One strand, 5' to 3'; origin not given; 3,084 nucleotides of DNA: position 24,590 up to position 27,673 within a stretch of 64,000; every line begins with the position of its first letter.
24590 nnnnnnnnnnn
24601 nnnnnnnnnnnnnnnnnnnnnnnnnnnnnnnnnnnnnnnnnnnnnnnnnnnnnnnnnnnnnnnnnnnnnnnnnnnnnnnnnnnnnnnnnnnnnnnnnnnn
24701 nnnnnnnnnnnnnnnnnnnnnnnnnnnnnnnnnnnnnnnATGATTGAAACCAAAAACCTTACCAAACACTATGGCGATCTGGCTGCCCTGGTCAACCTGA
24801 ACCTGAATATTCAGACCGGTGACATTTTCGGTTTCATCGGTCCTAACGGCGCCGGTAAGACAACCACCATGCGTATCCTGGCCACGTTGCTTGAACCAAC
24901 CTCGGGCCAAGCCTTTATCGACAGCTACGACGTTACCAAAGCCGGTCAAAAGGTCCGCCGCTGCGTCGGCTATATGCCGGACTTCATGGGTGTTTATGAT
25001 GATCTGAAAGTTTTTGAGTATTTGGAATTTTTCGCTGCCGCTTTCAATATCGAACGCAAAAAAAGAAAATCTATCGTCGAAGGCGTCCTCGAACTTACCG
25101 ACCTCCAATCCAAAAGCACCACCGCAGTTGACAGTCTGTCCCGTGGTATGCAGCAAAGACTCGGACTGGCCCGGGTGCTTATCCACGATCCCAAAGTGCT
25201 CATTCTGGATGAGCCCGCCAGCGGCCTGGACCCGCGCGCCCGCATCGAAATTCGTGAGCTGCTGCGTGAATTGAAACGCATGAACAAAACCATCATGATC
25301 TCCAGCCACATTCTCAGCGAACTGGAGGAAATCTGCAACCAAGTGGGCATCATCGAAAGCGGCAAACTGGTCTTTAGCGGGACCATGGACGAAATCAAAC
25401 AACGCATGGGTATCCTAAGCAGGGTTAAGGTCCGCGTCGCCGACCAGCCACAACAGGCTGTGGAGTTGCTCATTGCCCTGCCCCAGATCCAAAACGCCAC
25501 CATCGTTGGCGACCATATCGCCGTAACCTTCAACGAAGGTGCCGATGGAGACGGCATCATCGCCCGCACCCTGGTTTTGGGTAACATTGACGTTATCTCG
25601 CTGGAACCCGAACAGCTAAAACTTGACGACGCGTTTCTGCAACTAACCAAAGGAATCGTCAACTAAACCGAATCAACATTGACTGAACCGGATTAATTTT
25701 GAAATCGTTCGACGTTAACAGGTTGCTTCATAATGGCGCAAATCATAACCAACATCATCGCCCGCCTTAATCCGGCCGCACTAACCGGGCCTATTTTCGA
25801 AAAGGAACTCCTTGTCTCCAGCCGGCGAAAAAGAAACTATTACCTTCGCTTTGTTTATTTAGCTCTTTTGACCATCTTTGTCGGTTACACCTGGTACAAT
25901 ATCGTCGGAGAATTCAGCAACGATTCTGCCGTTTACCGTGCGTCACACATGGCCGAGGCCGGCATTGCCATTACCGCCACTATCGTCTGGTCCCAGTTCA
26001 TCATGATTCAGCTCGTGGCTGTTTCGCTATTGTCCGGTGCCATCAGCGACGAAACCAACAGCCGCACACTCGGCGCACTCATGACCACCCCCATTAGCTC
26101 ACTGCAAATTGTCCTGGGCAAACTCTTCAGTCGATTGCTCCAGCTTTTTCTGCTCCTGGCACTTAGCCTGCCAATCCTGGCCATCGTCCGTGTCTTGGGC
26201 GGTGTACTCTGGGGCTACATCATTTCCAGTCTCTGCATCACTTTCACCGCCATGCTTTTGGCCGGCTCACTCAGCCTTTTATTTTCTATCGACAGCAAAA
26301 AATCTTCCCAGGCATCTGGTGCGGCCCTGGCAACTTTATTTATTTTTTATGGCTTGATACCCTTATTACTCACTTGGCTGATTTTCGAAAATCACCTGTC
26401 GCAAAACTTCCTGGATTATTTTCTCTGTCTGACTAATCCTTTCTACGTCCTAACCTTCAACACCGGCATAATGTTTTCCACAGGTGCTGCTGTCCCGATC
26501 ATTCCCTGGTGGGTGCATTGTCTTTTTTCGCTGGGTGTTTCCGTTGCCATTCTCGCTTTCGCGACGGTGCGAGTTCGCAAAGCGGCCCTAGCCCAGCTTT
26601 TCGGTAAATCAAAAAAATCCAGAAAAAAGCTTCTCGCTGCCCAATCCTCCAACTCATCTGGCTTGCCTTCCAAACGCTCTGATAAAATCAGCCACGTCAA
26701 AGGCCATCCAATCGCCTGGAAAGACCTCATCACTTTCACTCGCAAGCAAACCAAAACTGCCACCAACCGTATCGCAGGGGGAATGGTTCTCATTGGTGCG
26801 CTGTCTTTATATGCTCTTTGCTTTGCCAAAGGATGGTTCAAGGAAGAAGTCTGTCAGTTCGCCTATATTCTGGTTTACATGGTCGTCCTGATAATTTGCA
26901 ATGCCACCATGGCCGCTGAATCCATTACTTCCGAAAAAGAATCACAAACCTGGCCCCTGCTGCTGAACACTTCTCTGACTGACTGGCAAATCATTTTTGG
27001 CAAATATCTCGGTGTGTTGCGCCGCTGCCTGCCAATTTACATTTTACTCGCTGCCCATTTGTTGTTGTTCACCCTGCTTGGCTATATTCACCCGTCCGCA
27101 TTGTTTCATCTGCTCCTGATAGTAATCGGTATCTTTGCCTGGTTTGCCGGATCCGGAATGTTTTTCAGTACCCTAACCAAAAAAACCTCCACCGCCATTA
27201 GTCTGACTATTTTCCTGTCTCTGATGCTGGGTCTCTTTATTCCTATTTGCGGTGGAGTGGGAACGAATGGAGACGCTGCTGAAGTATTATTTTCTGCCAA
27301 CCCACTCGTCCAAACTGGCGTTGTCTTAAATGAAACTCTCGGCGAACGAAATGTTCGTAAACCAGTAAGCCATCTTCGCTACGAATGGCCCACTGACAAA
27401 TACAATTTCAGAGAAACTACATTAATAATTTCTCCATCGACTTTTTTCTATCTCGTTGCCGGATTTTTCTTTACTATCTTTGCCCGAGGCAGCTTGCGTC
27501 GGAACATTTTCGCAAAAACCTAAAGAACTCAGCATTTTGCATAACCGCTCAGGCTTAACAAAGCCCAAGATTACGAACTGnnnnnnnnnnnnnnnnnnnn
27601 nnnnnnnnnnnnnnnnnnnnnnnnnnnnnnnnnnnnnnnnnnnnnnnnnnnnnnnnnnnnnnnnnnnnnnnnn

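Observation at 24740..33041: One ABC ATPase followed by four tandem, internally duplicated ABC-2 permease paralogs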

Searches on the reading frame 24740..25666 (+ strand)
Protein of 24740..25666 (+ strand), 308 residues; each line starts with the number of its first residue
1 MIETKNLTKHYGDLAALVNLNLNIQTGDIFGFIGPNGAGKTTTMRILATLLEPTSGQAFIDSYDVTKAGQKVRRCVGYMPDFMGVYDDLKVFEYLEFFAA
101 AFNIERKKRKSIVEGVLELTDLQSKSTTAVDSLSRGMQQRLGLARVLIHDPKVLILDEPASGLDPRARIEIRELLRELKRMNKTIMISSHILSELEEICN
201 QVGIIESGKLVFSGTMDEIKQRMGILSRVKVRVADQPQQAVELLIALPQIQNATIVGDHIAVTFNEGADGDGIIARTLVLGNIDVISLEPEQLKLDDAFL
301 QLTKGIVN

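Call 5: search_protein_families(library=pfam, proteins=[window:24740-25666:+], max_evalue=0.1)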
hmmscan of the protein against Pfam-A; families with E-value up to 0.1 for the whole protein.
window:24740-25666:+ (308 aa): 15 families
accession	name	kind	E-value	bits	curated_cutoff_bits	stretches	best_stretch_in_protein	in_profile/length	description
PF00005.33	ABC_tran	-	4.7e-29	102.2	25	1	18-160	2-136/137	ABC transporter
PF13304.12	AAA_21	-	2.8e-15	57.6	27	2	128-193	233-301/304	AAA domain, putative AbiEii toxin, Type IV TA system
PF13401.12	AAA_22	-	1.7e-05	25.6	27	1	32-182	10-108/130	AAA domain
PF13175.12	AAA_15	-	0.00068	19.8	32.1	1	30-62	26-62/374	AAA ATPase domain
PF13732.12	DrrA1-3_C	-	0.0021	19.2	27.4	1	214-302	1-80/81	ATP-binding protein DrrA1-3-like, C-terminal domain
PF00448.28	SRP54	-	0.0048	17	22.7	1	32-69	6-43/196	SRP54-type protein, GTPase domain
PF13604.12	AAA_30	-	0.0054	16.9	27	1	29-59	20-49/191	AAA domain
PF13166.12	AAA_13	-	0.0058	15.8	36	1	34-108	23-77/713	AAA domain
PF02463.25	SMC_N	-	0.0096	15.8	40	0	124-201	128-208/220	RecF/RecN/SMC N terminal domain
PF13555.12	AAA_29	-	0.018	15.2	27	1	24-58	19-53/61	P-loop containing region of AAA domain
PF00004.35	AAA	-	0.019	15.9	21.2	0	32-52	3-23/131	ATPase family associated with various cellular activities (AAA)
PF13476.12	AAA_23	-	0.025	15.6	27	1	24-48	17-40/201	AAA domain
PF19993.5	DO-GTPase2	-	0.048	13.7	27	1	30-65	3-40/226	Double-GTPase 2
PF03215.21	Rad17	-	0.061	13.7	23.8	0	23-104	41-121/186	Rad17 P-loop domain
PF20720.3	nSTAND3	-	0.073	13.2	27.2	0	33-85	23-77/155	Novel STAND NTPase 3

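Call 6: search_protein_families(library=ncbifam, proteins=[window:24740-25666:+], max_evalue=0.1)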
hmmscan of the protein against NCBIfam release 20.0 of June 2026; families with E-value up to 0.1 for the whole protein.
window:24740-25666:+ (308 aa): 208 families (the best 25 are shown)
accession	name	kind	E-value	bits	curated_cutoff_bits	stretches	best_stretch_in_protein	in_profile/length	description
TIGR01188.1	drrA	subfamily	1.5e-73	247.8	312.45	1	9-303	1-301/302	daunorubicin resistance ABC transporter, ATP-binding protein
TIGR03522.1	GldA_ABC_ATP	equivalog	1e-72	245.2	402.6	1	2-303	3-301/301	gliding motility-associated ABC transporter ATP-binding subunit GldA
NF033858.1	ABC2_perm_RbbA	equivalog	2.5e-57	194.5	1050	1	2-223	267-488/909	ribosome-associated ATPase/putative transporter RbbA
NF010060.0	PRK13537.1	equivalog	4.6e-54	183.4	521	1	2-260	16-271/314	nodulation factor ABC transporter ATP-binding protein NodI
TIGR03740.1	galliderm_ABC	subfamily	3.9e-52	177.1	309.75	1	3-219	2-211/223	lantibiotic protection ABC transporter ATP-binding subunit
NF010059.0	PRK13536.1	equivalog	7.8e-49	166.2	549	1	2-303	44-336/342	nodulation factor ABC transporter ATP-binding protein NodI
TIGR01288.1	nodI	equivalog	3.3e-47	160.9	424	1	2-303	5-297/303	nodulation factor ABC transporter ATP-binding protein NodI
TIGR03864.1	PQQ_ABC_ATP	hypoth_equivalog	3.4e-42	144.5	302.25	1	2-224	2-224/236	ABC transporter, ATP-binding subunit, PQQ-dependent alcohol dehydrogenase system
TIGR04406.1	LPS_export_lptB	equivalog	5.8e-42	143.6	240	1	2-220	2-223/239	LPS export ABC transporter ATP-binding protein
TIGR01186.1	proV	subfamily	1e-40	140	326.6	1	12-220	4-218/363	betaine/proline/choline family ABC transporter ATP-binding protein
NF008513.0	PRK11432.1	equivalog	2.2e-40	138.6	496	1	2-221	7-226/351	ferric ABC transporter ATP-binding protein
TIGR00968.1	3a0106s01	subfamily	4.6e-40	137.6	342.75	1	2-221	1-220/237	sulfate ABC transporter ATP-binding protein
TIGR04521.1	ECF_ATPase_2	equivalog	5e-40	137.3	330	1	14-240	18-253/279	energy-coupling factor transporter ATPase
NF040933.2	ABC_arch_GlcV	equivalog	1.2e-39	136.2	450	1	2-221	3-231/357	glucose ABC transporter ATP-binding protein GlcV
TIGR02315.1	ABC_phnC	equivalog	3.3e-37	128.2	266.1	1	1-221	1-235/243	phosphonate ABC transporter ATP-binding protein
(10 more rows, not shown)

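Call 22: search_solved_structures(query=window:24740-25666:+, max_evalue=1e-30)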
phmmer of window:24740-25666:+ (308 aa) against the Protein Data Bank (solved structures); distinct sequences matched with E-value up to 1e-30: 67 (the best 60 are shown).
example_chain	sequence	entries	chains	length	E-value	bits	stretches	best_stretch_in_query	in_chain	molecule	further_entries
7w01_A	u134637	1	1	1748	9.1e-70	238.6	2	12-225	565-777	Phospholipid-transporting ATPase ABCA3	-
7w02_A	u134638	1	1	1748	6.3e-69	235.9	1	12-225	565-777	Phospholipid-transporting ATPase ABCA3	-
7tby_A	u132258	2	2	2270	5.7e-63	216.3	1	4-225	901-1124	ATP-binding cassette, sub-family A (ABC1), member 1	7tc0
7tdt_A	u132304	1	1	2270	5.7e-63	216.3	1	4-225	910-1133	Phospholipid-transporting ATPase ABCA1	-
7tbz_A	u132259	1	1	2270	5.7e-63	216.3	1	4-225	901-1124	ATP-binding cassette, sub-family A (ABC1), member 1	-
5xjy_A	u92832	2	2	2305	5.9e-63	216.3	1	4-225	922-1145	ATP-binding cassette sub-family A member 1 | Phospholipid-transporting ATPase ABCA1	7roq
7tbw_A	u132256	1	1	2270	3.9e-62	213.6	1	4-225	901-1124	ATP-binding cassette, sub-family A (ABC1), member 1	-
7lkp_A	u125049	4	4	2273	2e-59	204.7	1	5-223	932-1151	Retinal-specific phospholipid-transporting ATPase ABCA4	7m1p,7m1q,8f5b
7e7i_A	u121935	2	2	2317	2.1e-59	204.6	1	5-223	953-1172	Retinal-specific phospholipid-transporting ATPase ABCA4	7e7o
7lkz_A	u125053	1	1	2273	1.4e-58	202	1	5-223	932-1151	Retinal-specific phospholipid-transporting ATPase ABCA4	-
7e7q_A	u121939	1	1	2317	1.4e-58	201.9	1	5-223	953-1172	Retinal-specific phospholipid-transporting ATPase ABCA4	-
8edw_A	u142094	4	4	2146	1.3e-56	195.5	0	15-224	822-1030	Phospholipid-transporting ATPase ABCA7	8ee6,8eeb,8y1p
8eop_A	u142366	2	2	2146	8.7e-56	192.7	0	15-224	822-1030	Phospholipid-transporting ATPase ABCA7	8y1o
1vpl_A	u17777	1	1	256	2.5e-47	165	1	4-223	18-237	ABC transporter, ATP-binding protein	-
4yer_A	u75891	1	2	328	3.5e-47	164.5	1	2-225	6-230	ABC transporter ATP-binding protein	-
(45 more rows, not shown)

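Call 75: search_protein_families(library=padloc, proteins=[window:24740-25666:+], max_evalue=0.001)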
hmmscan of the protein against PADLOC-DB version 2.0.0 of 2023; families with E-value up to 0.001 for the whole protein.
window:24740-25666:+ (308 aa): 14 families
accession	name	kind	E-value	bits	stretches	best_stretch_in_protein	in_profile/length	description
PDLC04135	mad3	-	8.1e-28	96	2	123-207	254-339/374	mads_3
PDLC04140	mad8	-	1.1e-14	52.7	1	16-196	16-238/314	mads_8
PDLC02980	AriA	-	4.2e-14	51.2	2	128-192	233-300/304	-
PDLC04175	HEC-01A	-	1.7e-07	28.6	1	102-189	219-306/363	-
PDLC04164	AriA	-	5.3e-07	27.5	1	106-190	145-231/253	-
PDLC04213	HEC-02A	-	5.5e-07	27.4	1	148-190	229-271/337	-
PDLC02914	ATPase-Toprim_I-B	-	5.3e-06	23.9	0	131-193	183-246/443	-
PDLC04176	HEC-01A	-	1.1e-05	22.9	1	91-191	213-317/371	-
PDLC02335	AbiLi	-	2.8e-05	21.3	0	31-193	80-239/326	AbiLi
PDLC04214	HEC-02A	-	7.3e-05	20.2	0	147-190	234-277/338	-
PDLC02979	AriA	-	0.0001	20.2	0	29-54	25-50/373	-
PDLC03878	NsnB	-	0.0003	18.7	0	98-190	182-276/345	-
PDLC04541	PDC-M25A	-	0.00046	17.4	0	16-50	12-44/380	-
PDLC04177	HEC-01A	-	0.00076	16.6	0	127-207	271-355/393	-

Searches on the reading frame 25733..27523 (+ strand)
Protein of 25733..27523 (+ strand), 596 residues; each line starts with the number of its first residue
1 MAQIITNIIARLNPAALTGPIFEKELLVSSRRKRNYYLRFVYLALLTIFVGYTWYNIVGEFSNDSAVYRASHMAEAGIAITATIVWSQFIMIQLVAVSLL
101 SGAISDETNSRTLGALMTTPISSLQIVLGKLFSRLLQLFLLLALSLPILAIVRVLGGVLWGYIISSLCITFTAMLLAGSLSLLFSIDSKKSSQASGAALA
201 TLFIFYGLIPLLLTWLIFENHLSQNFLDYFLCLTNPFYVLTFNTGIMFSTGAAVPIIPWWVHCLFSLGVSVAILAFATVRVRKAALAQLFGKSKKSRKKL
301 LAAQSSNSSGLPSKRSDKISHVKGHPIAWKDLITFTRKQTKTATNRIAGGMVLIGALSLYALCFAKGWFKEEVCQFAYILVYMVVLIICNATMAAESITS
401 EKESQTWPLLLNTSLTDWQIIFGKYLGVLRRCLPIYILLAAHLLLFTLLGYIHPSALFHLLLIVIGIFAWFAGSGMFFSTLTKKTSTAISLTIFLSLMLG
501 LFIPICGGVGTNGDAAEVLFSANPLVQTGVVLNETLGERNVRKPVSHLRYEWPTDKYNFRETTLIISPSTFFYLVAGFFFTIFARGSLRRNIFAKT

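Call 5: search_protein_families(library=pfam, proteins=[window:25733-27523:+], max_evalue=0.1)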
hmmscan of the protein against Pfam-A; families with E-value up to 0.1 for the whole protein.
window:25733-27523:+ (596 aa): 4 families
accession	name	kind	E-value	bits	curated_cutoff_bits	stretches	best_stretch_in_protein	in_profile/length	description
PF12679.13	ABC2_membrane_2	-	1.1e-24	87.6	27.2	2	21-283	3-280/283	ABC-2 family transporter protein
PF12698.13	ABC2_membrane_3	-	3.7e-13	49.7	31.6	1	376-583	163-345/347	ABC-2 family transporter protein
PF12730.13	ABC2_membrane_4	-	2e-07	31.6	27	2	39-203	18-175/179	ABC-2 family transporter protein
PF01061.29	ABC2_membrane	-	3.4e-06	27.2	26.9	2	337-506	8-180/211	ABC-2 type transporter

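Call 6: search_protein_families(library=ncbifam, proteins=[window:25733-27523:+], max_evalue=0.1)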
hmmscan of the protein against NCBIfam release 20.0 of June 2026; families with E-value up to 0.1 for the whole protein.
window:25733-27523:+ (596 aa): 3 families
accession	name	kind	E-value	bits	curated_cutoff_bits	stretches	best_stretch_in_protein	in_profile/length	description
TIGR03518.1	ABC_perm_GldF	equivalog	7.7e-10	39.2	288.5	2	374-499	51-178/240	gliding motility-associated ABC transporter permease subunit GldF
NF038293.1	permease_SagH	equivalog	0.005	15.7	450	0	89-206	185-302/370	SagH family ABC transporter permease subunit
NF041647.1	ABC_perm_CPBP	equivalog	0.02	13.6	435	1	377-429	190-244/636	ABC transporter permease subunit/CPBP intramembrane protease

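Call 9: find_related_loci(query=A1, collection=genome_contigs, flank=10000)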
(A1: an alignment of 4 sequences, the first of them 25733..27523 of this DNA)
Query A1 (596 aa) in genome_contigs; peptide patterns used: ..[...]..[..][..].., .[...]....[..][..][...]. (x = any residue, [..] = any of these).
48 stretches matched a pattern; 1 encode a relative of the query (tblastn E <= 1e-3); 1 distinct loci.
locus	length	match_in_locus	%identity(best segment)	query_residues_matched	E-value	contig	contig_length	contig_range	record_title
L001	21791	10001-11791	39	12-593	8e-100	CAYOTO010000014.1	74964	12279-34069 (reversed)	MAG TPA_asm: uncultured Pirellulales bacterium isolate binchicken_co17_372 genome assembly, contig: NODE_1080_length_749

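Call 21: search_solved_structures(query=A1, max_evalue=10)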
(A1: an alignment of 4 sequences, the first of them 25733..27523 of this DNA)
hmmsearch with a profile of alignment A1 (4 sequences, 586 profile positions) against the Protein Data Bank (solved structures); distinct sequences matched with E-value up to 10: 1.
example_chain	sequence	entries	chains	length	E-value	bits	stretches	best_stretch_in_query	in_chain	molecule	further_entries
7o0y_D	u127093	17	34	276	0.00027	23.1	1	34-236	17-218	Probable ABC transporter permease protein NosY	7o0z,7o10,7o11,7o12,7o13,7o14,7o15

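Call 42: search_protein_families(library=pfam, proteins=[L001:15389-16492:+], max_evalue=0.001)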
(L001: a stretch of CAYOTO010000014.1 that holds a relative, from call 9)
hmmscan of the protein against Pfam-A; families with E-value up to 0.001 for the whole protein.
L001:15389-16492:+ (367 aa): 8 families
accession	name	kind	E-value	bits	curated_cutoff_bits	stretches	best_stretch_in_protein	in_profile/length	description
PF00005.33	ABC_tran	-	3.1e-35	122.2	25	1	21-162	2-136/137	ABC transporter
PF13304.12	AAA_21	-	4.4e-10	40.6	27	1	130-196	233-301/304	AAA domain, putative AbiEii toxin, Type IV TA system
PF17912.7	OB_MalK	-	9.3e-10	39.7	27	1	236-290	1-53/53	MalK OB fold domain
PF08402.16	TOBE_2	-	1.6e-08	35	21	1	283-353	1-73/76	TOBE domain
PF13191.12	AAA_16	-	8.3e-05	23.6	32.6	1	27-178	19-157/167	AAA ATPase domain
PF02463.25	SMC_N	-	0.00011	22.2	40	0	132-200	134-206/220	RecF/RecN/SMC N terminal domain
PF13401.12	AAA_22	-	0.00015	22.5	27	1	31-121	6-65/130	AAA domain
PF03215.21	Rad17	-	0.00074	19.9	23.8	0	23-51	38-66/186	Rad17 P-loop domain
